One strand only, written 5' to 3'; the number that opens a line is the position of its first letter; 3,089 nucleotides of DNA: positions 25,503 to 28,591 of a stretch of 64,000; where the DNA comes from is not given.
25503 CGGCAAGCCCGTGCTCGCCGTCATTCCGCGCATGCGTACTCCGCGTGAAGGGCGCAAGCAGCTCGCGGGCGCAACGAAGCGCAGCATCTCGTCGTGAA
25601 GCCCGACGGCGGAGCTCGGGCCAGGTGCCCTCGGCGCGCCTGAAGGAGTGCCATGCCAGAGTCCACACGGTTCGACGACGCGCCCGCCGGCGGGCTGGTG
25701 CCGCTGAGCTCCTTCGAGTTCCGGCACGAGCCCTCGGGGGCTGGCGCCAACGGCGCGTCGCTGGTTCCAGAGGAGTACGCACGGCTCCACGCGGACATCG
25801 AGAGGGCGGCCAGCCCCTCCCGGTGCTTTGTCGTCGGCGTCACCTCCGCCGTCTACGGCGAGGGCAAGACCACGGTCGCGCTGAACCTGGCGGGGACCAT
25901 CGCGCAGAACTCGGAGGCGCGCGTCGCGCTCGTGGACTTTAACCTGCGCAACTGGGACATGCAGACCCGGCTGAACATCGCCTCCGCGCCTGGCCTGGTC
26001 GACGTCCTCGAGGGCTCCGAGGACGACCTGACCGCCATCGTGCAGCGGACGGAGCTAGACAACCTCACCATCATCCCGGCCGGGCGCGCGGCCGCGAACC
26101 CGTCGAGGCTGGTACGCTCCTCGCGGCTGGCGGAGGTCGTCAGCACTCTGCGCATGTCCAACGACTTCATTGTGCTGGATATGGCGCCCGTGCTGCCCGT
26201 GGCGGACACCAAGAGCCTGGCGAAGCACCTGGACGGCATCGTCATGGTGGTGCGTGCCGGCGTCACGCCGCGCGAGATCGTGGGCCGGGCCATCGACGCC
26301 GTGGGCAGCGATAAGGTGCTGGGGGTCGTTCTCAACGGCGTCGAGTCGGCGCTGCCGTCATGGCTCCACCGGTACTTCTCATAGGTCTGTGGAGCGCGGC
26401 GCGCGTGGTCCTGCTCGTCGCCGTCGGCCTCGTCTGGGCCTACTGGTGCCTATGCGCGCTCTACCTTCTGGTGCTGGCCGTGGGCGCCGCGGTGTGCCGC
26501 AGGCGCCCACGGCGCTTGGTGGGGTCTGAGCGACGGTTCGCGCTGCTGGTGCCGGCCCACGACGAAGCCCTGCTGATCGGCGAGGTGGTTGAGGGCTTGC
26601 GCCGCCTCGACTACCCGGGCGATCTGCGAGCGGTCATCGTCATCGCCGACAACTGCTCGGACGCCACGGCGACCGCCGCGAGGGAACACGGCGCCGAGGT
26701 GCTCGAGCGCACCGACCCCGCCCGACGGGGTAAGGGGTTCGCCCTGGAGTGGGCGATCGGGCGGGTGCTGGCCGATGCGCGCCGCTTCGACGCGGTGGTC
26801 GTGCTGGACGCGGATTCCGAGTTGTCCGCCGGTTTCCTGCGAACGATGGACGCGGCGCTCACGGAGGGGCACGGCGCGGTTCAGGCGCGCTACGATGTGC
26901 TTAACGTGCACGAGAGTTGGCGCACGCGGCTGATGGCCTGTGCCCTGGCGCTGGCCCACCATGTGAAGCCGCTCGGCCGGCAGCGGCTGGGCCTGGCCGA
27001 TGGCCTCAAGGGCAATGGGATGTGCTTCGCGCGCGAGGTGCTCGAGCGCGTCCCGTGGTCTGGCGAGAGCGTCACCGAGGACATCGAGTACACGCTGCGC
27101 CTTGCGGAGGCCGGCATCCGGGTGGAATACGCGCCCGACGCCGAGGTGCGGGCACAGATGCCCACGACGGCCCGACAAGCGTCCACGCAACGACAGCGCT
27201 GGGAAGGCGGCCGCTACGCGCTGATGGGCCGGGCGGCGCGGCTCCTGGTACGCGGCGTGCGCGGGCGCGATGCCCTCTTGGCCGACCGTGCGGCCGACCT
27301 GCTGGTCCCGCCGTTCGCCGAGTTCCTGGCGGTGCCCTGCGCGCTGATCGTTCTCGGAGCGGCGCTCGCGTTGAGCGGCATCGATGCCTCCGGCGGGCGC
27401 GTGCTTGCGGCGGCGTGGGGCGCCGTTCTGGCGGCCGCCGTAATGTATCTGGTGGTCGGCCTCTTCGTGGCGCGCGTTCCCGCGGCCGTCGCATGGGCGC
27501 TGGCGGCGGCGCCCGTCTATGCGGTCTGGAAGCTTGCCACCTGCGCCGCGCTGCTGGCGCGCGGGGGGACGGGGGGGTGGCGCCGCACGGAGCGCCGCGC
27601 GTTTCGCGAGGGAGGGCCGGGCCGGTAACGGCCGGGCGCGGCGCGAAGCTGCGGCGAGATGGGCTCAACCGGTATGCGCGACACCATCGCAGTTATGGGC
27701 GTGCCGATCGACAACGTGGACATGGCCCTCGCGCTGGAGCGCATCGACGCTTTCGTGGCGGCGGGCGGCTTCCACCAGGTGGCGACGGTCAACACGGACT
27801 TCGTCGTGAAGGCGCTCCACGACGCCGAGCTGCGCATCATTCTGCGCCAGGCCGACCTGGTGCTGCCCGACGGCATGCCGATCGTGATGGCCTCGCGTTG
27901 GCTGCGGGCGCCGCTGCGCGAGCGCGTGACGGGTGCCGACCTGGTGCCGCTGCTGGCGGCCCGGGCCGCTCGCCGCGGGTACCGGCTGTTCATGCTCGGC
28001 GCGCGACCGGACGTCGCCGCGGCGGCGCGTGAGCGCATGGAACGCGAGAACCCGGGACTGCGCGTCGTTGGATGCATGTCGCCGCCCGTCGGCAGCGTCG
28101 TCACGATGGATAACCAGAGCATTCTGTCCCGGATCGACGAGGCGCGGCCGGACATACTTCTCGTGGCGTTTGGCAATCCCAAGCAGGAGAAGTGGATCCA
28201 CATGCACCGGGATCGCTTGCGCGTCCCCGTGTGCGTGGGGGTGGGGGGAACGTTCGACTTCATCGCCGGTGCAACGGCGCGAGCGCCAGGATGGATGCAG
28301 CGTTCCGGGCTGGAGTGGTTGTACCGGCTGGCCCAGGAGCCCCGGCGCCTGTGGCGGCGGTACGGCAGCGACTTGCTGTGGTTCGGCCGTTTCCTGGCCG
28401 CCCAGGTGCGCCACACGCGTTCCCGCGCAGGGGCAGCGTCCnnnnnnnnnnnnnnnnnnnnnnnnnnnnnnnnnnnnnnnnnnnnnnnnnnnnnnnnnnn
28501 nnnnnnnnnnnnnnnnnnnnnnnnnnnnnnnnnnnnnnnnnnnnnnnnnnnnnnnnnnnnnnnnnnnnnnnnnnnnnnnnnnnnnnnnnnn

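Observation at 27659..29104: GT26 (WecG/TagA/CpsF) glycosyltransferase fused to two STAS domains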

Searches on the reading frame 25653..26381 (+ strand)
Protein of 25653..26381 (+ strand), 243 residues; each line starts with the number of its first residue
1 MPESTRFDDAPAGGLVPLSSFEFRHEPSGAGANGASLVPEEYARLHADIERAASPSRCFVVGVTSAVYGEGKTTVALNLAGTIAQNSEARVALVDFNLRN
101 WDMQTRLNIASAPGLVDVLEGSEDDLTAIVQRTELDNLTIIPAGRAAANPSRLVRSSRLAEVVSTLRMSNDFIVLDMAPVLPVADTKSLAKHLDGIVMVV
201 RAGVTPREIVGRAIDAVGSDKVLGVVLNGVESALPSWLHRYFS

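Call 35: search_protein_families(library=pfam, proteins=[window:25653-26381:+], max_evalue=0.01)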
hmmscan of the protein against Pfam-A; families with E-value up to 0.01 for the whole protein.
window:25653-26381:+ (243 aa): 3 families
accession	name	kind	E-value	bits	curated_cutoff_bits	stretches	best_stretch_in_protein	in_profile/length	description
PF13614.12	AAA_31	-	2.6e-08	34.4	27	1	69-191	12-139/177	AAA domain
PF01656.29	CbiA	-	4.4e-05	23.9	25.4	1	69-231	9-84/125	CobQ/CobB/MinD/ParA nucleotide binding domain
PF10609.15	ParA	-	0.0018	18.2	27.1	1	60-228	5-173/246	NUBPL iron-transfer P-loop NTPase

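Call 58: search_protein_families(library=ncbifam, proteins=[window:25653-26381:+], max_evalue=0.00001)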
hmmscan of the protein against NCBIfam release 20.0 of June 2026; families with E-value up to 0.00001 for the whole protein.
window:25653-26381:+ (243 aa): 10 families
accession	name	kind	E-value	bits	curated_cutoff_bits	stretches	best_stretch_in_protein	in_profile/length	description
TIGR03018.1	pepcterm_TyrKin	hypoth_equivalog_domain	1.6e-44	151.7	230.65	1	38-228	11-207/207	XrtA-associated tyrosine autokinase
TIGR01007.1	eps_fam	subfamily_domain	1.1e-31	110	108.05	1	43-233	4-193/204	polysaccharide biosynthesis tyrosine autokinase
TIGR01005.1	eps_transp_fam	subfamily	2.4e-24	85.5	411.7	1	37-231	525-719/754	exopolysaccharide transport protein family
NF008568.0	PRK11519.1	equivalog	3.6e-22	78.3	1068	1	58-230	526-698/720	tyrosine-protein kinase Wzc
TIGR03029.1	EpsG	equivalog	3.9e-20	72.1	313.8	1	60-206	105-249/274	chain length determinant protein tyrosine kinase EpsG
NF007350.0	PRK09841.1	equivalog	3.7e-17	61.7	1248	1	59-230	532-703/726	tyrosine-protein kinase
TIGR01968.1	minD_bact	equivalog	7e-12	45.2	212.9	1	60-180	3-122/261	septum site-determining protein MinD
TIGR03815.1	CpaE_hom_Actino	equivalog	2.9e-08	33.2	154.45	1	31-205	82-257/340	septum site-determining protein Ssd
TIGR01969.1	minD_arch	subfamily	1.8e-07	30.6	201.75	1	60-229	2-169/251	cell division ATPase MinD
NF008079.0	PRK10818.1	equivalog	4.5e-06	26.2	508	1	60-177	4-121/270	septum site-determining protein MinD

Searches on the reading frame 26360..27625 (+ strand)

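Call 35: search_protein_families(library=pfam, proteins=[window:26360-27625:+], max_evalue=0.01)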
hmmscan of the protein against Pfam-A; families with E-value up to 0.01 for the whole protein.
window:26360-27625:+ (422 aa): 5 families
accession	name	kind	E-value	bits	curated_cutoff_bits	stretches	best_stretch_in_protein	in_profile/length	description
PF13641.12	Glyco_tranf_2_3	-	5.3e-32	112.1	27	1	59-283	2-229/230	Glycosyltransferase like family 2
PF13632.12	Glyco_trans_2_3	-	2e-20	73.9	27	1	146-389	2-196/198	Glycosyl transferase family group 2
PF00535.33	Glycos_transf_2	-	9e-09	35.9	23.3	1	63-189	3-126/168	Glycosyl transferase family 2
PF13506.12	Glyco_transf_21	-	4.4e-08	33.2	21.7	1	141-281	29-172/174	Glycosyl transferase family 21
PF13704.12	Glyco_tranf_2_4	-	0.0039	18.1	27.5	1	68-152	2-81/98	Glycosyl transferase family 2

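Call 58: search_protein_families(library=ncbifam, proteins=[window:26405-27625:+], max_evalue=0.00001)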
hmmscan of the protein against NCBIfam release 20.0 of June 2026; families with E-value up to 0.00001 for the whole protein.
window:26405-27625:+ (407 aa): 11 families
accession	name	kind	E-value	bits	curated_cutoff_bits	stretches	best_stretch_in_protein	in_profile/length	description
NF041865.1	EpsU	equivalog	5.4e-97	325.3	700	1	17-399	14-392/394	exopolysaccharide biosynthesis GT2 family glycosyltransferase EpsU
NF053846.1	glyco_with_XrtP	equivalog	3.2e-17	62.4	520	2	17-171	13-180/440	XrtP-associated glycosyltransferase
TIGR03937.1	PgaC_IcaA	equivalog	1.9e-14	53.5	422.3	1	205-279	204-280/407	poly-beta-1,6-N-acetyl-D-glucosamine synthase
TIGR04182.1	glyco_TIGR04182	equivalog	4.3e-09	36.2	325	1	46-156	3-101/293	S-layer glycoprotein N-glycosyltransferase AglJ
TIGR03469.1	HpnB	hypoth_equivalog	1.1e-08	34.5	379.25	1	46-141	47-149/386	hopene-associated glycosyltransferase HpnB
NF010496.0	PRK13915.1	equivalog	2.1e-08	33.6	262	1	42-152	30-142/307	glucosyl-3-phosphoglycerate synthase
TIGR04283.1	glyco_like_mftF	equivalog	1.2e-06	28.3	182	1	47-193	3-139/221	TIGR04283 family arsenosugar biosynthesis glycosyltransferase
NF041391.1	DPhHxTase_Halo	equivalog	1.6e-06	27.3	375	1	53-160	5-101/213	dolichyl-phosphate hexose transferase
TIGR03030.1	CelA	equivalog_domain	2.8e-06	25.7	699.1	0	210-321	316-430/714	UDP-forming cellulose synthase catalytic subunit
TIGR04242.1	nodulat_NodC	equivalog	5.1e-06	25.7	550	0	46-271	51-285/395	chitooligosaccharide synthase NodC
NF058614.1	PPMAGASynPpgS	equivalog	6.4e-06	25.7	370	1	47-241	4-190/226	polyprenyl-phospho-N-acetylgalactosaminyl synthase PpgS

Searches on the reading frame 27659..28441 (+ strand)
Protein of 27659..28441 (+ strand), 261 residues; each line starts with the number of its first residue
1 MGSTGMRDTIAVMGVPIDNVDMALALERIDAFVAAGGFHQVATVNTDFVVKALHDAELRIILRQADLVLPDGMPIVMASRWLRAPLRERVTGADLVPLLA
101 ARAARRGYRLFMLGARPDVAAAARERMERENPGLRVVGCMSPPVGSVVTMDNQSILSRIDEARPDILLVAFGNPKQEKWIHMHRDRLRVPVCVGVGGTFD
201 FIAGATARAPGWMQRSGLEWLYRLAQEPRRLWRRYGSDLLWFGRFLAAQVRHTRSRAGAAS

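Call 52: search_solved_structures(query=window:27659-28441:+, max_evalue=0.001, show_alignments=1)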
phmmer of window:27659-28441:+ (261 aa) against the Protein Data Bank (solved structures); distinct sequences matched with E-value up to 0.001: 3.
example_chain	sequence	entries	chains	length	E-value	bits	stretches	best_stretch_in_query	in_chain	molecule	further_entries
7mpk_A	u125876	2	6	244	2.4e-47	164.6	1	10-233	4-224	N-acetylglucosaminyldiphosphoundecaprenol N-acetyl-beta-D-mannosaminyltransferase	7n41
5wb4_A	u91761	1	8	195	5.5e-39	137.2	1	10-204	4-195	N-acetylglucosaminyldiphosphoundecaprenol N-acetyl-beta-D-mannosaminyltransferase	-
5wfg_A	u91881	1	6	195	1e-38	136.2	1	10-204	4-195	N-acetylglucosaminyldiphosphoundecaprenol N-acetyl-beta-D-mannosaminyltransferase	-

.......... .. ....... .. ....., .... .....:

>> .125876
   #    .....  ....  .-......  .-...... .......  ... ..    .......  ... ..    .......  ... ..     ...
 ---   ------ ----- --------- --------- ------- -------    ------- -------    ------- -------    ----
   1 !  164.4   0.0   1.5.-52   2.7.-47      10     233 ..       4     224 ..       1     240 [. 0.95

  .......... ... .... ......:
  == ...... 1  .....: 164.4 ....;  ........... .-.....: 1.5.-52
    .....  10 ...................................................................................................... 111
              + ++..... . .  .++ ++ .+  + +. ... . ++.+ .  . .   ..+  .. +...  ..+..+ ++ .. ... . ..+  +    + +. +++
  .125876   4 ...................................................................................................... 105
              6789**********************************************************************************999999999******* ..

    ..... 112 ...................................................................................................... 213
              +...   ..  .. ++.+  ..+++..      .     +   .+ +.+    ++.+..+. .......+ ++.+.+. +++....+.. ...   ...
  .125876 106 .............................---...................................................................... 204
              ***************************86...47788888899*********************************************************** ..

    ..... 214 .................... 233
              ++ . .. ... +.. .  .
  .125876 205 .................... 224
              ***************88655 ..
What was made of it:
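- On GT26 (WecG/TagA/CpsF, PF03808, GT-E fold): D71, T43, R223 and R230 align to these residues (call 52).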
